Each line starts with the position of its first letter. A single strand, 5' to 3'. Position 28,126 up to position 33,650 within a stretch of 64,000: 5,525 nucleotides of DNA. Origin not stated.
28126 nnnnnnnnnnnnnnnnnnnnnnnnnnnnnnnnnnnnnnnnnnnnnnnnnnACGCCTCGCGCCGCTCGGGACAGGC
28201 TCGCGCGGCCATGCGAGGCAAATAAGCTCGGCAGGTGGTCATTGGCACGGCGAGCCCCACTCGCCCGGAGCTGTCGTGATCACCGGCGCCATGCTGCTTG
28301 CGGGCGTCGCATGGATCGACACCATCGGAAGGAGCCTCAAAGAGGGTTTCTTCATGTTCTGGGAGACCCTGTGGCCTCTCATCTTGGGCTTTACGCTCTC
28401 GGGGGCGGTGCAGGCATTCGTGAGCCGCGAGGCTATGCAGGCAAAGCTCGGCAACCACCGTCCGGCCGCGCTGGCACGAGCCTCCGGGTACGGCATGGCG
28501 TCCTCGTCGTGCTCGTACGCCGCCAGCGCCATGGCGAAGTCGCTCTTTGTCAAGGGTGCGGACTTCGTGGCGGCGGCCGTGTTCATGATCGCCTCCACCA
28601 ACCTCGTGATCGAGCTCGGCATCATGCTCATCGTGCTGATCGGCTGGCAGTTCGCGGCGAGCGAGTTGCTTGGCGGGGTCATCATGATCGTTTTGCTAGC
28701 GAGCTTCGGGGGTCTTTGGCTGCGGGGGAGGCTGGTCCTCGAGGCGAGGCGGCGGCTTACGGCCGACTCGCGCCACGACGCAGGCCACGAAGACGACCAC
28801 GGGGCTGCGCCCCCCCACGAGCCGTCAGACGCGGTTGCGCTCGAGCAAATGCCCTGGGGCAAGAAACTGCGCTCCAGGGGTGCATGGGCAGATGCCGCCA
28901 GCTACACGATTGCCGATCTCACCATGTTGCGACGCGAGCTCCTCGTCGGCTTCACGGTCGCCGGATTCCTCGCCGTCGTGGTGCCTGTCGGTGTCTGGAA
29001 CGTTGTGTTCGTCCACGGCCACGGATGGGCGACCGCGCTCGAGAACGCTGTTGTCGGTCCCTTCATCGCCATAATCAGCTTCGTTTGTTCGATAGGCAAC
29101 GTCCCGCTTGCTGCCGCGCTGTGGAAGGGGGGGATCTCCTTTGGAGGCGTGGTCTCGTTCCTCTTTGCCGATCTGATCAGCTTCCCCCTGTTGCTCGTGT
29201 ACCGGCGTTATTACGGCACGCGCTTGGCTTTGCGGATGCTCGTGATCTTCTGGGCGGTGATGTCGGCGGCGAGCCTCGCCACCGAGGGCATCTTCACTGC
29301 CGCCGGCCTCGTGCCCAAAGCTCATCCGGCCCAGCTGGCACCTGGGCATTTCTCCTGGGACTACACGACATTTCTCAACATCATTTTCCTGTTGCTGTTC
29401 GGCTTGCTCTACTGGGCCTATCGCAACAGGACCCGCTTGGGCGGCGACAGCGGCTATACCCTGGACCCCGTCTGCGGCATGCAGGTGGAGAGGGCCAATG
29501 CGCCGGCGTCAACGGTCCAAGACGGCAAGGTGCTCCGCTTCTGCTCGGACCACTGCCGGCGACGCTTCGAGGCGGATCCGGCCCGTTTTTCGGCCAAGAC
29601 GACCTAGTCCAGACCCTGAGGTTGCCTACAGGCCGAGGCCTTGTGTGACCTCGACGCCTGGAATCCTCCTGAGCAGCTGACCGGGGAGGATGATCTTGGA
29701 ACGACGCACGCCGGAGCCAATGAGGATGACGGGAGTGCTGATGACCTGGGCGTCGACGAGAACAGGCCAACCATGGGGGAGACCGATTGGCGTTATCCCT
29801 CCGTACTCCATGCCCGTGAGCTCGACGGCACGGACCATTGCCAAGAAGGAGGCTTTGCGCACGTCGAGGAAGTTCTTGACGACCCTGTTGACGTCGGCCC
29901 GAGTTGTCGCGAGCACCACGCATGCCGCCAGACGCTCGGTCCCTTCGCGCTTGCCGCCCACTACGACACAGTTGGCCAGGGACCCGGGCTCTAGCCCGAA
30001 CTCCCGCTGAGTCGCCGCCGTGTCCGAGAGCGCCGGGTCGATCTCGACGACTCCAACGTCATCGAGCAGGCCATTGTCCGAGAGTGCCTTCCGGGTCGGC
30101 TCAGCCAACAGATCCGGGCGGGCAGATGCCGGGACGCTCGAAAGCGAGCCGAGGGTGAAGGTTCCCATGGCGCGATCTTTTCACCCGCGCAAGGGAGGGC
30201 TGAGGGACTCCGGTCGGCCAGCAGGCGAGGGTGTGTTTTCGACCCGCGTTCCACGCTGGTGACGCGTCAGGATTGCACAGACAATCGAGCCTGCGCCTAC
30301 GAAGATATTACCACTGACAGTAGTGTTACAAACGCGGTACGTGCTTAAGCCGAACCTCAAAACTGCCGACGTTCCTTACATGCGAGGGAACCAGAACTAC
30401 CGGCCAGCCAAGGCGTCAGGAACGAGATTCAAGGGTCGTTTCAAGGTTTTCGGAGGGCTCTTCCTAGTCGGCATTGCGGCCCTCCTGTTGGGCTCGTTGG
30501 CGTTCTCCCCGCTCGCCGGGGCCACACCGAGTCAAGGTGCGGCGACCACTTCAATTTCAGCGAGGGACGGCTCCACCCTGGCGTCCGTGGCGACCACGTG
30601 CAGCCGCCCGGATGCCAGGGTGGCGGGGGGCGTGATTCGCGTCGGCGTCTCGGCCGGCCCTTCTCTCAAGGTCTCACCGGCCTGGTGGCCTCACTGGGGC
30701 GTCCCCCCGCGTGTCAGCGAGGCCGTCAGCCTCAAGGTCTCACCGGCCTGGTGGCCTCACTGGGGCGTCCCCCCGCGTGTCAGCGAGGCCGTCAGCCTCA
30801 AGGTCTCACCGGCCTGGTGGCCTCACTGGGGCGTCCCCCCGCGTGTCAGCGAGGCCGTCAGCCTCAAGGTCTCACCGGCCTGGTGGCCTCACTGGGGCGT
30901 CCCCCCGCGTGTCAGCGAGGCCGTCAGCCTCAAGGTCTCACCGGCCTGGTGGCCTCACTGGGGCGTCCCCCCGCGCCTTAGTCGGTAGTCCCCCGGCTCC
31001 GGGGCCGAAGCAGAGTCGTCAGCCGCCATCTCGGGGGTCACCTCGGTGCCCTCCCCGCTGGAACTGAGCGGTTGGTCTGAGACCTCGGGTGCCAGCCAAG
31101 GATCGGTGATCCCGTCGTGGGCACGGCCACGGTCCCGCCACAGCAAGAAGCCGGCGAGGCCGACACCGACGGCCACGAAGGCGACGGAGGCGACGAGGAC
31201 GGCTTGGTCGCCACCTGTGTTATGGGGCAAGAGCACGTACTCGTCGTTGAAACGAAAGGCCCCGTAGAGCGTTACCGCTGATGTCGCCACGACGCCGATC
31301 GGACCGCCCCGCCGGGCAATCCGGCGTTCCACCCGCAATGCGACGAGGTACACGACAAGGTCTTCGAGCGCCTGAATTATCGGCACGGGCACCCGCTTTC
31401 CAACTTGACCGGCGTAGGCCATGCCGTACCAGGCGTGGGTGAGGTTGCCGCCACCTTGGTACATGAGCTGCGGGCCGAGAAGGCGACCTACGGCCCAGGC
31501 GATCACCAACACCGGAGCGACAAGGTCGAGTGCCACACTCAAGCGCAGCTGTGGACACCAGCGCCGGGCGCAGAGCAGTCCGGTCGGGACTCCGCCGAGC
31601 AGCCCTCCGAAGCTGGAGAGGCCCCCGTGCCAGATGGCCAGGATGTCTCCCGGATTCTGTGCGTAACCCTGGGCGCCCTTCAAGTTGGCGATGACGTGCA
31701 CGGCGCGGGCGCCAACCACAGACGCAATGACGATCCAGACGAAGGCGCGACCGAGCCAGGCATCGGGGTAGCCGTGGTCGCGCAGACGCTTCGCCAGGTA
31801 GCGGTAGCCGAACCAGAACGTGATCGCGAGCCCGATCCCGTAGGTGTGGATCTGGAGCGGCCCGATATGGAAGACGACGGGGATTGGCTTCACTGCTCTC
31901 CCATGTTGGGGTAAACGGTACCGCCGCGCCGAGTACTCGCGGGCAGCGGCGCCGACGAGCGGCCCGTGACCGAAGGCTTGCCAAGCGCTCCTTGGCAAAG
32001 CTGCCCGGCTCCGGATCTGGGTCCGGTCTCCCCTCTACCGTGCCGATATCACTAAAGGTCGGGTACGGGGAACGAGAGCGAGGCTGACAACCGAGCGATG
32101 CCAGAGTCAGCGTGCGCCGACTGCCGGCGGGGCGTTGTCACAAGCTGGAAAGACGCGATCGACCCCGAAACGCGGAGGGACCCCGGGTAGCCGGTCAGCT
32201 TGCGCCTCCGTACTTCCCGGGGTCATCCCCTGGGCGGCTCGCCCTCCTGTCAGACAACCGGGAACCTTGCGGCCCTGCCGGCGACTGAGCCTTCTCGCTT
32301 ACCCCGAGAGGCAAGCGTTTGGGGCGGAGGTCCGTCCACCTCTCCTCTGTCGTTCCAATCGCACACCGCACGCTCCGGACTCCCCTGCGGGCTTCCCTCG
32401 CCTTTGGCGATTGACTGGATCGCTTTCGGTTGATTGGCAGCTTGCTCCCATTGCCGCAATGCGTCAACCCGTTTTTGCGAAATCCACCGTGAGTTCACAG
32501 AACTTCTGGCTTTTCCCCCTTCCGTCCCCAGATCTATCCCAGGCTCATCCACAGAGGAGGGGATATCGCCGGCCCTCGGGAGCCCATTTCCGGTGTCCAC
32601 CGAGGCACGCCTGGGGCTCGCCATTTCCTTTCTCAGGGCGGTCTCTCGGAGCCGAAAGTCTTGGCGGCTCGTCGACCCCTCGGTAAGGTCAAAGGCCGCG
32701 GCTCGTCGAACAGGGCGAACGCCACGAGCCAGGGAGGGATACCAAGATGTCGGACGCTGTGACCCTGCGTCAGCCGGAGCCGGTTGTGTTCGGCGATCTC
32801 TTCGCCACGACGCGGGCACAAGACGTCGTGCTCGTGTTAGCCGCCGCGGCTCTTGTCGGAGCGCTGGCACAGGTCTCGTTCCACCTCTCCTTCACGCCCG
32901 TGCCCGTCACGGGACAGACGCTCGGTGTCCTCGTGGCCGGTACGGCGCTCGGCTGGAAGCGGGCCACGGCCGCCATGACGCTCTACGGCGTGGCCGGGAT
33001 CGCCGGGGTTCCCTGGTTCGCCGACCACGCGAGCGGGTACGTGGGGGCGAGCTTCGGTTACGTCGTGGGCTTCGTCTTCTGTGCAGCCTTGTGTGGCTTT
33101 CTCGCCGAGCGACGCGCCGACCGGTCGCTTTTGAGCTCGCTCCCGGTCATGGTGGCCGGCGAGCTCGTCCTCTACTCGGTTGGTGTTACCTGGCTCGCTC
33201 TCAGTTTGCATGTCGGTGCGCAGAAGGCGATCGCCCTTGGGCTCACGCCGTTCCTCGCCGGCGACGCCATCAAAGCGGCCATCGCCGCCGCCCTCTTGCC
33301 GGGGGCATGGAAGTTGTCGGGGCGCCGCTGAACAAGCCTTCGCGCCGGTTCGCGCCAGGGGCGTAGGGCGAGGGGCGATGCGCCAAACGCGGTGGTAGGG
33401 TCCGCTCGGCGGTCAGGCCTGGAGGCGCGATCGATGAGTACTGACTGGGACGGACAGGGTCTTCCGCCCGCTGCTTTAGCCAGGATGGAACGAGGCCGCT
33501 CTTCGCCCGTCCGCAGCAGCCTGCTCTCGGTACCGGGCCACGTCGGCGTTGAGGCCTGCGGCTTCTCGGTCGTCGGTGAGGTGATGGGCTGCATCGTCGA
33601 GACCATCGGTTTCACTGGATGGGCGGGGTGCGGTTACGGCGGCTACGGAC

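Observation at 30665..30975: Perfect 66-bp x 4.7 tandem array encoding a Trp-rich 22-aa repeat and swallowing the lgt stop codon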

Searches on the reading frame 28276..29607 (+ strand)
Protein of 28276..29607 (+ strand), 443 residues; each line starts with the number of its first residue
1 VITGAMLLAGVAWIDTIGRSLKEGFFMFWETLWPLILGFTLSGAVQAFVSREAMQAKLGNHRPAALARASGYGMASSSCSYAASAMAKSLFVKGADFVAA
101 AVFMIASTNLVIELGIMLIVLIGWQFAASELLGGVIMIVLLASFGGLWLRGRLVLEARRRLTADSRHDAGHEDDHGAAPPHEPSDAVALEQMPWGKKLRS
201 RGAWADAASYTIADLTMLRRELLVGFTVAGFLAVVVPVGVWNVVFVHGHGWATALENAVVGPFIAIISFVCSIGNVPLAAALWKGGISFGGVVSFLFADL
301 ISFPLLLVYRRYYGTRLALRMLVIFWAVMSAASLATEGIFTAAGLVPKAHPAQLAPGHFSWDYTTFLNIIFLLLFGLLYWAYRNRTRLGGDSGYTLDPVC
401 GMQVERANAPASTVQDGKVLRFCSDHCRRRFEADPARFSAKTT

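Call 6: search_protein_families(library=pfam, proteins=[window:28276-29607:+], max_evalue=0.01)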
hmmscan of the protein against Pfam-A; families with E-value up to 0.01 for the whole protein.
window:28276-29607:+ (443 aa): 2 families
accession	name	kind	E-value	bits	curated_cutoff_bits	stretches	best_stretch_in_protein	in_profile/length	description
PF03773.19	ArsP_1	-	3e-54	184.6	32.3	1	27-336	12-292/294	Predicted permease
PF04945.19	YHS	-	3.7e-09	36.9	30.3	1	397-438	3-43/47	YHS domain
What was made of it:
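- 28276..29607 (+): ArsP_1 permease with a C-terminal YHS (putative metal-binding) domain, on the same strand as the repeat gene. It is a frequent but not universal upstream neighbour. Pfam PF03773 and PF04945 match (call 6).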

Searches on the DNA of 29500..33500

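Call 33: search_rna_families(source=window, start=29500, end=33500, threshold=evalue, max_evalue=0.1)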
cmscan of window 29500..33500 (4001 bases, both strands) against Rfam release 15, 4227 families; matches with E-value up to 0.1: 0.
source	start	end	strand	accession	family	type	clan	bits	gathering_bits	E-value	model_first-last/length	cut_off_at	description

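Call 63: search_rna_families(source=window, start=32100, end=32620, threshold=evalue, max_evalue=10, show_alignments=2)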
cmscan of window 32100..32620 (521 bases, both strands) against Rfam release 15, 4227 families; matches with E-value up to 10: 4.
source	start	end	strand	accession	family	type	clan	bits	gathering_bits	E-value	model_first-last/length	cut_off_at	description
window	32179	32224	+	RF03766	mir-3155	Gene; miRNA;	-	19.9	70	0.18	9-44/56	no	mir-3155 microRNA precursor family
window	32229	32344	+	RF02201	TTC28-AS1_4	Gene; lncRNA;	-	16.5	45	2.1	1-113/113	no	TTC28 antisense RNA 1 conserved region 4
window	32179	32224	-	RF03766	mir-3155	Gene; miRNA;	-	14.7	70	4.4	9-44/56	no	mir-3155 microRNA precursor family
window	32439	32590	-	RF02957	EFASI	Gene; sRNA;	-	14.6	51.2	3.7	1-133/133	no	EFASI RNA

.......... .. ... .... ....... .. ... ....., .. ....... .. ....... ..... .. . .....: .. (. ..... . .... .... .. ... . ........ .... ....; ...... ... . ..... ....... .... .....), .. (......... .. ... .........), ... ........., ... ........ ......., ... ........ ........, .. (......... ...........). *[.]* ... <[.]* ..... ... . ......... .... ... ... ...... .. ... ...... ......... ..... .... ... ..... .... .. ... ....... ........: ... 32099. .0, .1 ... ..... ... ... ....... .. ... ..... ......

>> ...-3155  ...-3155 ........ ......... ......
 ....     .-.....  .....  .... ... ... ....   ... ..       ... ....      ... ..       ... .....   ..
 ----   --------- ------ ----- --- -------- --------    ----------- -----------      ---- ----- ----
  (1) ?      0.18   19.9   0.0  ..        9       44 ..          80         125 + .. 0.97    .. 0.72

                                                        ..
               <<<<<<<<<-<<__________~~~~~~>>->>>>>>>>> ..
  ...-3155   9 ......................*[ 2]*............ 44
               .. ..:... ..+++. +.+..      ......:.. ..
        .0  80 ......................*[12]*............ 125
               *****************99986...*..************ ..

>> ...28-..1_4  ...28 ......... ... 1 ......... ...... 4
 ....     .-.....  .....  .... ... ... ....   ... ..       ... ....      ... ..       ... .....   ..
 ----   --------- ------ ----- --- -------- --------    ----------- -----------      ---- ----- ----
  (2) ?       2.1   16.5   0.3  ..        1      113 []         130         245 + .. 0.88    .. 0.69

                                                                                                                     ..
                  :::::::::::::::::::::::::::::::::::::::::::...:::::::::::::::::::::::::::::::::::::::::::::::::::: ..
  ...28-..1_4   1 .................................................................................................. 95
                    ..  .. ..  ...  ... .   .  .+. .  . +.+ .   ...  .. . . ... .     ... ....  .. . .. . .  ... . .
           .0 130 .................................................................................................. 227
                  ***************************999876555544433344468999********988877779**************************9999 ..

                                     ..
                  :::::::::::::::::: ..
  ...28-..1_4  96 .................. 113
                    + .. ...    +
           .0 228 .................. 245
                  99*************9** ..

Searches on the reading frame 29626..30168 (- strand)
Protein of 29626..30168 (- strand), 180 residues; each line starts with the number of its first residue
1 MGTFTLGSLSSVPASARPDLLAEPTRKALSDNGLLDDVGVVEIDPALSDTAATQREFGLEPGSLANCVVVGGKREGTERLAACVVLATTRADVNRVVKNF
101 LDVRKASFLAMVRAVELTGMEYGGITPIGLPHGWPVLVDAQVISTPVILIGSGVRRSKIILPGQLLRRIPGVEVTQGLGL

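Call 6: search_protein_families(library=pfam, proteins=[window:29626-30168:-], max_evalue=0.01)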
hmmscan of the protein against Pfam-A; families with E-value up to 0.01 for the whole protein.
window:29626-30168:- (180 aa): 1 family
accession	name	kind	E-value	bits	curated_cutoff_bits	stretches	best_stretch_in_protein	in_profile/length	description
PF04073.20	tRNA_edit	-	4.6e-19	69.1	25.5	1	45-168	2-122/123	Aminoacyl-tRNA editing domain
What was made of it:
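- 29626..30168 (-): Divergent neighbour: a YbaK-like aminoacyl-tRNA editing domain protein. It is a synteny marker and is not proposed as a functional partner. Pfam PF04073 matches (call 6).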
